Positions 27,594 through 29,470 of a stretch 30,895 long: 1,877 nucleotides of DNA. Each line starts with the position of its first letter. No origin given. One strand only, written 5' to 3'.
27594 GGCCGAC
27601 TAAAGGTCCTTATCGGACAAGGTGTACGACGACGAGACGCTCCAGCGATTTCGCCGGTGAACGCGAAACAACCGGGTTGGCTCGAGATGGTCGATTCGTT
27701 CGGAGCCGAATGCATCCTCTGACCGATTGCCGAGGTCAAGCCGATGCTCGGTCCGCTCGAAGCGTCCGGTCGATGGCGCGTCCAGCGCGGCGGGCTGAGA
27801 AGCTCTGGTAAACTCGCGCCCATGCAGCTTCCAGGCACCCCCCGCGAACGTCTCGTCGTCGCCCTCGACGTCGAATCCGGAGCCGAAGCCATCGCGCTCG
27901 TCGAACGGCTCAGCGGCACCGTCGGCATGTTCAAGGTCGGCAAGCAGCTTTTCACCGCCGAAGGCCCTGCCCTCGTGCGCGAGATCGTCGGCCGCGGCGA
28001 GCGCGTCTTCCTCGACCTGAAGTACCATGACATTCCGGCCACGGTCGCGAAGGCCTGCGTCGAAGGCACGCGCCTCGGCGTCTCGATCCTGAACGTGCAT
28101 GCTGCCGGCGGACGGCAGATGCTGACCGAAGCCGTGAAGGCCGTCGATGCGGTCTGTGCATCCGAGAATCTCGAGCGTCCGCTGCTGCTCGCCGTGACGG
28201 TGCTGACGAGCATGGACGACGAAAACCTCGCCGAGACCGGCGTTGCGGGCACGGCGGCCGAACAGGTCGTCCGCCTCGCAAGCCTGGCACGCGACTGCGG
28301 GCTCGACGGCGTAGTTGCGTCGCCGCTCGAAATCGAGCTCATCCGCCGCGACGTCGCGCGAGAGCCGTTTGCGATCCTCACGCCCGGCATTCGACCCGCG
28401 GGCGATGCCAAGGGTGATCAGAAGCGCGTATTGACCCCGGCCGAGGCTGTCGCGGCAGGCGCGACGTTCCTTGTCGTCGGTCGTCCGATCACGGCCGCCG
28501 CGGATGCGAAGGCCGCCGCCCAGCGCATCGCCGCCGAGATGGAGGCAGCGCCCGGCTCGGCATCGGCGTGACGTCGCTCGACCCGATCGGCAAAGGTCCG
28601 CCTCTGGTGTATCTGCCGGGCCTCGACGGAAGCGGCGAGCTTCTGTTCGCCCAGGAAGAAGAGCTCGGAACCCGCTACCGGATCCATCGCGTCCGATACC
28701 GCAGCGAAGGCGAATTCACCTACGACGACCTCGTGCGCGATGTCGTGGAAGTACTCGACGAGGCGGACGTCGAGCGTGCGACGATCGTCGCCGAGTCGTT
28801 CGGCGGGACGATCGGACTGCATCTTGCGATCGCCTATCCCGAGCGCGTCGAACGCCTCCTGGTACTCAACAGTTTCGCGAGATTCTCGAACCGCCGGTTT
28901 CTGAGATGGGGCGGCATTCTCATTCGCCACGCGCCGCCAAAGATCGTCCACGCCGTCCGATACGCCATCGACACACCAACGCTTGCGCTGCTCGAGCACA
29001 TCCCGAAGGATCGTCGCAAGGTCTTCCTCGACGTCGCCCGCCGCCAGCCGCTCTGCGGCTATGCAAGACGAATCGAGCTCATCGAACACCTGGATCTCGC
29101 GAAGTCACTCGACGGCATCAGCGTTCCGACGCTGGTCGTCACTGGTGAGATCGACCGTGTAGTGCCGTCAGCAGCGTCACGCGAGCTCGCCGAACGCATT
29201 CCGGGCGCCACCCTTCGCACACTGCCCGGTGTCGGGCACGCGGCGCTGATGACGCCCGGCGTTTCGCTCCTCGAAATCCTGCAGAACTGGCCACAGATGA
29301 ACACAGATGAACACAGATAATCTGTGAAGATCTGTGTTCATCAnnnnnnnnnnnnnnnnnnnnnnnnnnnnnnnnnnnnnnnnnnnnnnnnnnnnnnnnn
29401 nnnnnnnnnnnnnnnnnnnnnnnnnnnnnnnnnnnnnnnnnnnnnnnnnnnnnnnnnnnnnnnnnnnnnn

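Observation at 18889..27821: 8.5-kb regulator + tandem SBBP beta-propeller cassette interrupting a pyrimidine gene cluster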

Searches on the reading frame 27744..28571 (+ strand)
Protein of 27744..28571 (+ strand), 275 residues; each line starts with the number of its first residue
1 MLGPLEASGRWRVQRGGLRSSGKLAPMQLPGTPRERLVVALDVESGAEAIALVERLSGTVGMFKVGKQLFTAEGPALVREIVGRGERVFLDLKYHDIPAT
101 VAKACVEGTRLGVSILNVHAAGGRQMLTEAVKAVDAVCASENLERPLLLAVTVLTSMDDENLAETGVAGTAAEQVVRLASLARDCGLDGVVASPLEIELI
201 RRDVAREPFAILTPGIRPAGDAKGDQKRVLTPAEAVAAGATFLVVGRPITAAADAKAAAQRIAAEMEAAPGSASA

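Call 3: search_protein_families(library=pfam, proteins=[window:27744-28571:+], max_evalue=0.01)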
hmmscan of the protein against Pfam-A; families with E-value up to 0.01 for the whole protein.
window:27744-28571:+ (275 aa): 1 family
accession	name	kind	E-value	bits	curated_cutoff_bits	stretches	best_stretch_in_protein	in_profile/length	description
PF00215.30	OMPdecase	-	4.9e-56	190.5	27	1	36-262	2-221/221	Orotidine 5'-phosphate decarboxylase / HUMPS family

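Call 11: search_protein_families(library=ncbifam, proteins=[window:27822-28568:+], max_evalue=0.01)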
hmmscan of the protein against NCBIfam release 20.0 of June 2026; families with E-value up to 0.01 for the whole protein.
window:27822-28568:+ (249 aa): 7 families
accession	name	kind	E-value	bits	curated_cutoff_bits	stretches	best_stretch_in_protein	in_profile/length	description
NF001273.0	PRK00230.1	equivalog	1.5e-83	279.7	193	1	8-241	4-230/233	orotidine-5'-phosphate decarboxylase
TIGR01740.1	pyrF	equivalog_domain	2e-52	178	92.3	1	11-236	1-215/216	orotidine-5'-phosphate decarboxylase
NF010386.0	PRK13813.1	equivalog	2e-49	168.1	208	1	9-242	5-215/216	orotidine 5'-phosphate decarboxylase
TIGR03128.2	RuMP_HxlA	equivalog_domain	5.6e-06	26.2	200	1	12-107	2-96/205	3-hexulose-6-phosphate synthase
NF041755.1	RuMP_HxlAB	equivalog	0.00011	21.3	500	0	11-110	6-104/391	bifunctional 3-hexulose-6-phosphate synthase/6-phospho-3-hexuloisomerase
NF009832.1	PRK13306.1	subfamily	0.00016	21.2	250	1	11-176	5-157/215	3-dehydro-L-gulonate-6-phosphate decarboxylase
NF005442.0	PRK07028.1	equivalog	0.00022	19.9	593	0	205-242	175-212/430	bifunctional hexulose-6-phosphate synthase/ribonuclease regulator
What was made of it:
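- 27822..28571 (+): pyrF, the right flanking core gene. NCBIfam orotidine-5'-phosphate decarboxylase 1.5e-83, above the cut-off (call 11).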

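Call 13: find_related_loci(query=window:27822-28568:+, collection=genome_contigs, flank=10000)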
Query window:27822-28568:+ (249 aa) in genome_contigs; peptide patterns used: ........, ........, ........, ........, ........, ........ (x = any residue, [..] = any of these).
600 stretches matched a pattern (row limit reached: there are more); 584 encode a relative of the query (tblastn E <= 1e-3); the best 80 are kept; 80 distinct loci.
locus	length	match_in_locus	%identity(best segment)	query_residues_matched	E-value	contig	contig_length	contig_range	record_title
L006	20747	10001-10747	88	1-249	1e-135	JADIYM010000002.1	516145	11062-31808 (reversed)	MAG: Blastocatellia bacterium isolate AalE_18-Q3-R2-46_BATAC.155 tig00002618-10-5131940, whole genome shotgun sequence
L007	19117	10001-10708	60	8-243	5e-84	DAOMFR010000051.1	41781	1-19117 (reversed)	MAG TPA_asm: Blastocatellia bacterium isolate AMR_MDS_4997 NODE_294_length_41781_cov_14.482409, whole genome shotgun seq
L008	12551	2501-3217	58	5-243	6e-82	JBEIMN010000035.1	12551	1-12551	MAG: Acidobacteriota bacterium isolate Sample-105-S5-bin-117 Sample_105_S5-bin_117-k141_646456, whole genome shotgun seq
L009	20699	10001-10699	59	9-241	4e-82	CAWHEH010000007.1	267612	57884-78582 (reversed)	MAG: Blastocatellia bacterium isolate MFD00905.bin.2.1 genome assembly, contig: contig_28222, whole genome shotgun seque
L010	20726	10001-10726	56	1-243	1e-79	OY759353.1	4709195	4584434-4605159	MAG: Geopsychrobacteraceae bacterium isolate b20cad9c-d1d2-40c5-8f7b-178437520c26 genome assembly, chromosome: 1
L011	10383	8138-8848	59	8-243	3e-79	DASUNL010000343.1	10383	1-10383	MAG TPA_asm: Pyrinomonadaceae bacterium isolate SMAG_U1599 k141_377975, whole genome shotgun sequence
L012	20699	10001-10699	60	11-243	6e-79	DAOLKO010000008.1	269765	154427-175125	MAG TPA_asm: Blastocatellia bacterium isolate AMR_MDS_0338 NODE_12_length_269765_cov_19.741938, whole genome shotgun seq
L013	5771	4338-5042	57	8-243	2e-78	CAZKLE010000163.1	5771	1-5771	MAG TPA_asm: uncultured Myxococcales bacterium isolate binchicken_co253_39 genome assembly, contig: NODE_12491_length_57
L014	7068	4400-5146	55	4-248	2e-78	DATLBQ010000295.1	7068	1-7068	MAG TPA_asm: Pyrinomonadaceae bacterium isolate SMAG_U14302 k141_3232435, whole genome shotgun sequence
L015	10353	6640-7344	56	8-243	2e-78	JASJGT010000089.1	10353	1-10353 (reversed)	MAG: Desulfuromusa sp. isolate ChS5.bin.38 ChesSed_k141_388646, whole genome shotgun sequence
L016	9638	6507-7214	63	8-243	1e-78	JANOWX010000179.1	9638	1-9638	MAG: Acidobacteriota bacterium isolate VAR_35_metabat_317 VAR_35_k141_229428, whole genome shotgun sequence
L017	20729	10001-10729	56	5-247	1e-77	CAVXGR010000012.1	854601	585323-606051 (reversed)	MAG: uncultured delta proteobacterium isolate MFD02416.bin.1.411 genome assembly, contig: contig_4101, whole genome shot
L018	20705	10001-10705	56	8-243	7e-78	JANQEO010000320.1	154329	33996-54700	MAG: Candidatus Binatia bacterium isolate PL23a_bin.3 k99_2258390, whole genome shotgun sequence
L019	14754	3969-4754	54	1-241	1e-77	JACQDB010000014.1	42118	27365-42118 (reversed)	MAG: Acidobacteria bacterium isolate NC_groundwater_983_Pr1_S-0.65um_53_22 Montesol18_Sp65_coassembly_scaffold_162426, w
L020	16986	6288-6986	58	9-241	1e-77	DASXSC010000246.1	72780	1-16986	MAG TPA_asm: Pyrinomonadaceae bacterium isolate SMAG_U4656 k141_1018007, whole genome shotgun sequence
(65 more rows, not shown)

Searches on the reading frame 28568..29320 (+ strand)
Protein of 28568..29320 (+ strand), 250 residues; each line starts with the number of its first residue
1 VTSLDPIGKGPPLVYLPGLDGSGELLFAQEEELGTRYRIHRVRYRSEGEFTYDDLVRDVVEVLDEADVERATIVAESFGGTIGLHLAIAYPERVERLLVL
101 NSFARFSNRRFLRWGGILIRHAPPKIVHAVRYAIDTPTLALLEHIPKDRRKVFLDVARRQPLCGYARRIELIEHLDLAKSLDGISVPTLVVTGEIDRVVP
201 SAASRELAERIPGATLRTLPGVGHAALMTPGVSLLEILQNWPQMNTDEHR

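Call 3: search_protein_families(library=pfam, proteins=[window:28568-29320:+], max_evalue=0.01)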
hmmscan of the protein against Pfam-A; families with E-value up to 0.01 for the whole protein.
window:28568-29320:+ (250 aa): 6 families
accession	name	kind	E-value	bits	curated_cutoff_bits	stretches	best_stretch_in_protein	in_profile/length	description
PF00561.26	Abhydrolase_1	-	1.2e-17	64.9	25.8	1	48-229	48-243/245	alpha/beta hydrolase fold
PF12697.13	Abhydrolase_6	-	1.6e-14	55.6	26.3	1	14-230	2-211/217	Alpha/beta hydrolase family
PF12146.15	Hydrolase_4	-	2.6e-12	47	27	1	52-227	55-235/239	Serine aminopeptidase, S33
PF08386.16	Abhydrolase_4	-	0.00043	20.8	21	1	185-228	34-77/103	TAP-like protein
PF03959.19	FSH1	-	0.001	19.2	21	1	180-218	155-194/211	Serine hydrolase (FSH1)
PF06821.19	Ser_hydrolase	-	0.0025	18.2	22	0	183-225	113-154/172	Serine hydrolase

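Call 11: search_protein_families(library=ncbifam, proteins=[window:28568-29317:+], max_evalue=0.01)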
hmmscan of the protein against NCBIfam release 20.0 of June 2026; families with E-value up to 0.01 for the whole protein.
window:28568-29317:+ (250 aa): 35 families (the best 25 are shown)
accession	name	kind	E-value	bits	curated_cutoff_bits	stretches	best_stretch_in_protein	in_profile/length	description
NF051488.1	bifunc_PcaDC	exception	9.5e-31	107.2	390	1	10-238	12-246/375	bifunctional 3-oxoadipate enol-lactonase/4-carboxymuconolactone decarboxylase PcaDC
TIGR02427.1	protocat_pcaD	equivalog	7.8e-27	94.2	255.85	1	45-231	48-239/251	3-oxoadipate enol-lactonase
TIGR03611.1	RutD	equivalog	8.3e-23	81.1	238.5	1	10-232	13-245/258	pyrimidine utilization protein D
NF051487.1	bifunc_PcaCD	exception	1.4e-19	70.5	430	1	40-238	209-407/413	bifunctional 4-carboxymuconolactone decarboxylase/3-oxoadipate enol-lactonase PcaCD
TIGR01738.1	bioH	equivalog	1.4e-17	64.1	206.95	2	168-238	171-241/245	pimeloyl-ACP methyl ester esterase BioH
NF052610.1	macro_16_ester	equivalog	1.7e-16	60.4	420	2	47-102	72-127/281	alpha/beta fold macrolide esterase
NF053683.1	esterase_mleBRB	exception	5.9e-14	52.3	585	2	47-98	72-123/280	BRB family alpha/beta fold macrolide esterase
NF011457.0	PRK14875.1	equivalog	6.1e-14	51.8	307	2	51-101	180-230/372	acetoin dehydrogenase dihydrolipoyllysine-residue acetyltransferase subunit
NF050089.1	i_nPHAscl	equivalog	1.2e-13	50.8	300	2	53-103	68-118/288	intracellular short-chain-length polyhydroxyalkanoate depolymerase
NF058673.1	LipAdnlyCyLipJMY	equivalog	1.4e-13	50.4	800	1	53-222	87-262/449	bifunctional lipase/adenylate cyclase LipJ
NF053693.1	esterase_mleCBF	exception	3.6e-13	49.5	564.5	1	48-102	73-127/279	CBF family alpha/beta fold macrolide esterase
NF041759.1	mac_hydro_EstT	equivalog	3.1e-12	46.3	450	2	48-102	70-126/278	macrolide hydrolase EstT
TIGR03056.1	bchO_mg_che_rel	equivalog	6.9e-11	41.7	172.55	1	177-226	212-261/278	alpha/beta fold hydrolase BchO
NF052614.1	AB_fold_OlsI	equivalog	9.8e-11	41.7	385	1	40-226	60-239/272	ornithine lipid biosynthesis O-acyltransferase OlsI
TIGR01250.1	pro_imino_pep_2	subfamily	4.9e-10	39.4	167.65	1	174-238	220-283/288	proline iminopeptidase-family hydrolase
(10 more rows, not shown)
